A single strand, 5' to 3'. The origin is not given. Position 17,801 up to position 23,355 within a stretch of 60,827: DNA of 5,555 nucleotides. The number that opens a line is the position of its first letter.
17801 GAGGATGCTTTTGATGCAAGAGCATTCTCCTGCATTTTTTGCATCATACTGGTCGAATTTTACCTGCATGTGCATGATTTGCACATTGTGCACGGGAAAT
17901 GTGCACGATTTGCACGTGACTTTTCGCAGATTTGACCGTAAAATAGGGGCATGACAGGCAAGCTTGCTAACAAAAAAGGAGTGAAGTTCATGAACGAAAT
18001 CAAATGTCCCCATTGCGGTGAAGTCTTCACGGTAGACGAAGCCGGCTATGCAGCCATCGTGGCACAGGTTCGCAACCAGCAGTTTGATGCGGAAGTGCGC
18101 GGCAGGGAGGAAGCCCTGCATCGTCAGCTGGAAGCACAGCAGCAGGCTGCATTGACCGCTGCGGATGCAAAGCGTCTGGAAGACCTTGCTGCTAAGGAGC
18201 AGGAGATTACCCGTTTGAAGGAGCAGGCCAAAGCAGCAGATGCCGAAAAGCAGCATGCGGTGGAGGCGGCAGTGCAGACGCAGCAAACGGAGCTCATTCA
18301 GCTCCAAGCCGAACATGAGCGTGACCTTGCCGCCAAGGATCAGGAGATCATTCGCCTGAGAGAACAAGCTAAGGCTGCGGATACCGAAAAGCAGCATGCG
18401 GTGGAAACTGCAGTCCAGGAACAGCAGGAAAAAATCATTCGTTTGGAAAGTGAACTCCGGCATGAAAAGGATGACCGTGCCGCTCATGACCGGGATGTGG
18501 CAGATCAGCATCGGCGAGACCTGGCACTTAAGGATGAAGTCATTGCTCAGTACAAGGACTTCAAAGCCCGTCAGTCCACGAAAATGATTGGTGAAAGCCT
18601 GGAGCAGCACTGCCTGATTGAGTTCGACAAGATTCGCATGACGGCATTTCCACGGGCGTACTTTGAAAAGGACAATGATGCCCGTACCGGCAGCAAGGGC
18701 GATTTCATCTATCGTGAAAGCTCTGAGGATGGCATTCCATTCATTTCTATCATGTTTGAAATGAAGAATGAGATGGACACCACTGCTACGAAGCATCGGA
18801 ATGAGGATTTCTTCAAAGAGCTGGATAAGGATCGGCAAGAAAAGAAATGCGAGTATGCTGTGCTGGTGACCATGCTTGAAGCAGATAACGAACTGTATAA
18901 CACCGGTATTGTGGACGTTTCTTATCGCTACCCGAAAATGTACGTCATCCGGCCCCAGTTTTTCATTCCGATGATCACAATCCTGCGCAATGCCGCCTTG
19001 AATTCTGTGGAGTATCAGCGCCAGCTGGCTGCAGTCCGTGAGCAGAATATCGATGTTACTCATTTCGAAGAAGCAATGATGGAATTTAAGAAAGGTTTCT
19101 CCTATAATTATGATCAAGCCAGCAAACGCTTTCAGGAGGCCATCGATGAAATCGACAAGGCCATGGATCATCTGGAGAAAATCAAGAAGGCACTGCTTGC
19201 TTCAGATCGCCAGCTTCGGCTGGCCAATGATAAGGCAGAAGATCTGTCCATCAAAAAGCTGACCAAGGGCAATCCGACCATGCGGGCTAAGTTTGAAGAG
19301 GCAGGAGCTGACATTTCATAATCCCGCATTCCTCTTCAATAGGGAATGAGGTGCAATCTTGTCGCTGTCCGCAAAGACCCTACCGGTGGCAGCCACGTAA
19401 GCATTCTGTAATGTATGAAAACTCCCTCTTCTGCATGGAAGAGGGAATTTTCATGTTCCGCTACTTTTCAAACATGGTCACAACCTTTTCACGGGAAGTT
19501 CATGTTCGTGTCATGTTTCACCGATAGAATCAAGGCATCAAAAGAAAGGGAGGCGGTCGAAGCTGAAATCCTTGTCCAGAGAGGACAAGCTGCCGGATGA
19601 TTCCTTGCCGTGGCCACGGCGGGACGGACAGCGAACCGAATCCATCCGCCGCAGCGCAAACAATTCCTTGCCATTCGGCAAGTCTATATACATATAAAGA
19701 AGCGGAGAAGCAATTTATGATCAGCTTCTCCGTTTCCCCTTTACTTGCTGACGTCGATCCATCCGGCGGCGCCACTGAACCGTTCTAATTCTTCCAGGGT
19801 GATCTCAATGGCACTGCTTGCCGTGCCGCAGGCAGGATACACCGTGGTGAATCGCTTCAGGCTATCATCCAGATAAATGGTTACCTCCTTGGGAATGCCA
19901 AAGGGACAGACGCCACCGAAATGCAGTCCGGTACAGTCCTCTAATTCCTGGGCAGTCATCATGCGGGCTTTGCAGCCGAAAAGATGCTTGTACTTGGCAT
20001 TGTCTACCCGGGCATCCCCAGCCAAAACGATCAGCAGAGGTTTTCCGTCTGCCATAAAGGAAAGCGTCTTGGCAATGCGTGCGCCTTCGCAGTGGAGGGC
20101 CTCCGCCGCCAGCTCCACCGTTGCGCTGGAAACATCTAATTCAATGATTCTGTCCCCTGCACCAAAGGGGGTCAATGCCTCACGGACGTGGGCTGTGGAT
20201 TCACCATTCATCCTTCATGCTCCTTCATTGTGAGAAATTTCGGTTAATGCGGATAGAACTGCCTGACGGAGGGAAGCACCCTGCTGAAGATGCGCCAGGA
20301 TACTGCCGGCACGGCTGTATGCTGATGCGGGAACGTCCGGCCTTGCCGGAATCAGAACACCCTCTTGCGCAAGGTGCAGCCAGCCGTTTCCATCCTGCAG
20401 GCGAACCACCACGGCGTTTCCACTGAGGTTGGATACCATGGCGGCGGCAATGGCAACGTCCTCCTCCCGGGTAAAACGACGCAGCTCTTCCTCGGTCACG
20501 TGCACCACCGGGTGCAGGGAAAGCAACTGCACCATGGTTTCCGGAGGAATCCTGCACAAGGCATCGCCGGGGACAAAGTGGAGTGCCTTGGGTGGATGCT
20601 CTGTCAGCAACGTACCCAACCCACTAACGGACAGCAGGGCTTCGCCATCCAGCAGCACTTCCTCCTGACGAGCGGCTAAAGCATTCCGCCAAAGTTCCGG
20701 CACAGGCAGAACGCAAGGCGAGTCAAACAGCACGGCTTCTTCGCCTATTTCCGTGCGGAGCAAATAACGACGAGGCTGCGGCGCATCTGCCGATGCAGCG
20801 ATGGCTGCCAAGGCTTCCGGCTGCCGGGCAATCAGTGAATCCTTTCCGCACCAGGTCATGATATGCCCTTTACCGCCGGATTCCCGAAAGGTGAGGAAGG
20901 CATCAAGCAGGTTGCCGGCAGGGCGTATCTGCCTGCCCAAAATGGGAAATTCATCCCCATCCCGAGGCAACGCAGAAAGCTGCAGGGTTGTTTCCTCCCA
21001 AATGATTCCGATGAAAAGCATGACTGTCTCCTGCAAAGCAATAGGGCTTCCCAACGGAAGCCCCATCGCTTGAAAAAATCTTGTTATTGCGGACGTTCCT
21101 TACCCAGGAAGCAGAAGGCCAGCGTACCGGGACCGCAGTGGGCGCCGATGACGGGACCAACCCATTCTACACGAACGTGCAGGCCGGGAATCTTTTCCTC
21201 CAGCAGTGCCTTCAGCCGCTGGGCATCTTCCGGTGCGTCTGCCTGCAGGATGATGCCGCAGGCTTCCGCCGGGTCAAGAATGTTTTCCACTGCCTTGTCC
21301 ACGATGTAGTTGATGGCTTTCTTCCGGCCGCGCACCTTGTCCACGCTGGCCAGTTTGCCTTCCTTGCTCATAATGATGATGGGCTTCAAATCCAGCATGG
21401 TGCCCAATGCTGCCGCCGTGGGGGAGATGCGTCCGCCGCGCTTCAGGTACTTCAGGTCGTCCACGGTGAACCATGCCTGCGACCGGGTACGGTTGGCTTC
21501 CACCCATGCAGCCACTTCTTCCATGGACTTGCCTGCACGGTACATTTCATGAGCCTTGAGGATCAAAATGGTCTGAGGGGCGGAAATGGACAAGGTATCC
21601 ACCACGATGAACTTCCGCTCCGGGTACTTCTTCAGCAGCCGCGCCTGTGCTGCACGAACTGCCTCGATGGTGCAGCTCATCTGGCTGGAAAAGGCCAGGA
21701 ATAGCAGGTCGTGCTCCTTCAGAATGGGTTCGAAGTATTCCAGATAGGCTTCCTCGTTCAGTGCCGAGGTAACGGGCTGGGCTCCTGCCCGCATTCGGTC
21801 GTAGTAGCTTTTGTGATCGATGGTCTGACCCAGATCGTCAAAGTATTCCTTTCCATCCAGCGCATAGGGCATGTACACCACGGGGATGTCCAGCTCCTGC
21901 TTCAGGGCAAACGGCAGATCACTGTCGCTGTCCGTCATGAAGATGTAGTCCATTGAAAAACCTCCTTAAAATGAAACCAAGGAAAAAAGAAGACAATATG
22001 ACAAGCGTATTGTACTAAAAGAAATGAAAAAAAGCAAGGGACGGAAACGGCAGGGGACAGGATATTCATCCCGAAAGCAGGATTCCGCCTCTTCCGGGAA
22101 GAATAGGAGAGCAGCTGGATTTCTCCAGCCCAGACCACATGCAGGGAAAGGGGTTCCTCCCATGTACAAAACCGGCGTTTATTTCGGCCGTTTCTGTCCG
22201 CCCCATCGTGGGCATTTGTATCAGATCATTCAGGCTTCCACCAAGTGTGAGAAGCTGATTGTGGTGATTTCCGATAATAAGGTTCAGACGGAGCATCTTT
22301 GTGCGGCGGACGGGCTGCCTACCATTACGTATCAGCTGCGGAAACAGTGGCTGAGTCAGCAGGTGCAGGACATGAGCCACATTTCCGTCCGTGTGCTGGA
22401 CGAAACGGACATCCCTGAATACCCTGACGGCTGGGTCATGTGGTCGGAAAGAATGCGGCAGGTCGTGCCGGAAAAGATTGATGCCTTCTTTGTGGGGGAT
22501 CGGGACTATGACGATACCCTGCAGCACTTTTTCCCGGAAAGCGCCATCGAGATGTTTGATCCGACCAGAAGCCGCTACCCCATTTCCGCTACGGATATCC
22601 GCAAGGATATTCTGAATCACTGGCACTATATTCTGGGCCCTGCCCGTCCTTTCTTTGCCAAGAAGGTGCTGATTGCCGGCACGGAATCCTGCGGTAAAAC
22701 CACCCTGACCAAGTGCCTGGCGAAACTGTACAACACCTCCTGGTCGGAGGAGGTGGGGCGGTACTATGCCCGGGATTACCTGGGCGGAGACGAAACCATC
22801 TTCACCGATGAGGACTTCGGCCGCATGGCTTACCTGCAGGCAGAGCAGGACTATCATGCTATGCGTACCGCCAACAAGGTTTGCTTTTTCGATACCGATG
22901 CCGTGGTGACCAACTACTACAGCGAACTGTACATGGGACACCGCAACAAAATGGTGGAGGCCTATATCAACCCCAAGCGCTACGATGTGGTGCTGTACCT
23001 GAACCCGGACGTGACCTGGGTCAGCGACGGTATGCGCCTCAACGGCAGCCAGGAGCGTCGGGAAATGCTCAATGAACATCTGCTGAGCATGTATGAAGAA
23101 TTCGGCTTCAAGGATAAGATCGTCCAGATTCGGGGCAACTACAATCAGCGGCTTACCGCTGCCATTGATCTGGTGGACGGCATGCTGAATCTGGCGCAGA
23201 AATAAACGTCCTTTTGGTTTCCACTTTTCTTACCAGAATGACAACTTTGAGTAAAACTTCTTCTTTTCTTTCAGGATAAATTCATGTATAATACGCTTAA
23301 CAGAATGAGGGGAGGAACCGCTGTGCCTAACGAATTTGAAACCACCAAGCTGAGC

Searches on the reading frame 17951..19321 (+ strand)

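Call 7: search_protein_families(library=pfam, proteins=[window:17951-19321:+], max_evalue=0.001)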
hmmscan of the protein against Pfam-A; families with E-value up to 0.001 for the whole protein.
window:17951-19321:+ (456 aa): 1 family
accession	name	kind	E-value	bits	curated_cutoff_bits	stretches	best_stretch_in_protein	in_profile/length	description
PF09903.14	DUF2130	-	3.4e-89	298.9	26.7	1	185-439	6-254/255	Uncharacterized protein conserved in bacteria (DUF2130)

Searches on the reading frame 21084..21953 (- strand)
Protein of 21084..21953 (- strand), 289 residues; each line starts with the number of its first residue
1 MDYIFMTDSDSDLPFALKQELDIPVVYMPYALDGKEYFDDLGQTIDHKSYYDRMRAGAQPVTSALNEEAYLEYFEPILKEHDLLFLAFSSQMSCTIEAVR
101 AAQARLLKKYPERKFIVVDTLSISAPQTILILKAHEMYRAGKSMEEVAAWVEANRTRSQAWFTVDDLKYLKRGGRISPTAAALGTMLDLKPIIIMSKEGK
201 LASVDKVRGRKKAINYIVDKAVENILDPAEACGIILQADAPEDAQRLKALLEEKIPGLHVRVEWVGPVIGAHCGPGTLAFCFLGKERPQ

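Call 7: search_protein_families(library=pfam, proteins=[window:21084-21953:-], max_evalue=0.001)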
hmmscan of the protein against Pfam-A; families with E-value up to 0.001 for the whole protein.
window:21084-21953:- (289 aa): 1 family
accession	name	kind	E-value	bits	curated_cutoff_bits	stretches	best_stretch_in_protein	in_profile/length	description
PF02645.21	DegV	-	2.6e-69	234.1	27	1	6-283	5-278/280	Uncharacterised protein, DegV family COG1307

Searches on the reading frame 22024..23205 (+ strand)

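Call 7: search_protein_families(library=pfam, proteins=[window:22024-23205:+], max_evalue=0.001)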
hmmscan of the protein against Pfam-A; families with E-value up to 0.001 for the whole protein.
window:22024-23205:+ (393 aa): 2 families
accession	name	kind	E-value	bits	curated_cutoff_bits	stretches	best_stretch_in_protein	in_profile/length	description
PF13521.12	AAA_28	-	2.2e-31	109.7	27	1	214-376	1-164/164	AAA domain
PF01467.32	CTP_transf_like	-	1.3e-06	29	21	1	52-194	1-132/133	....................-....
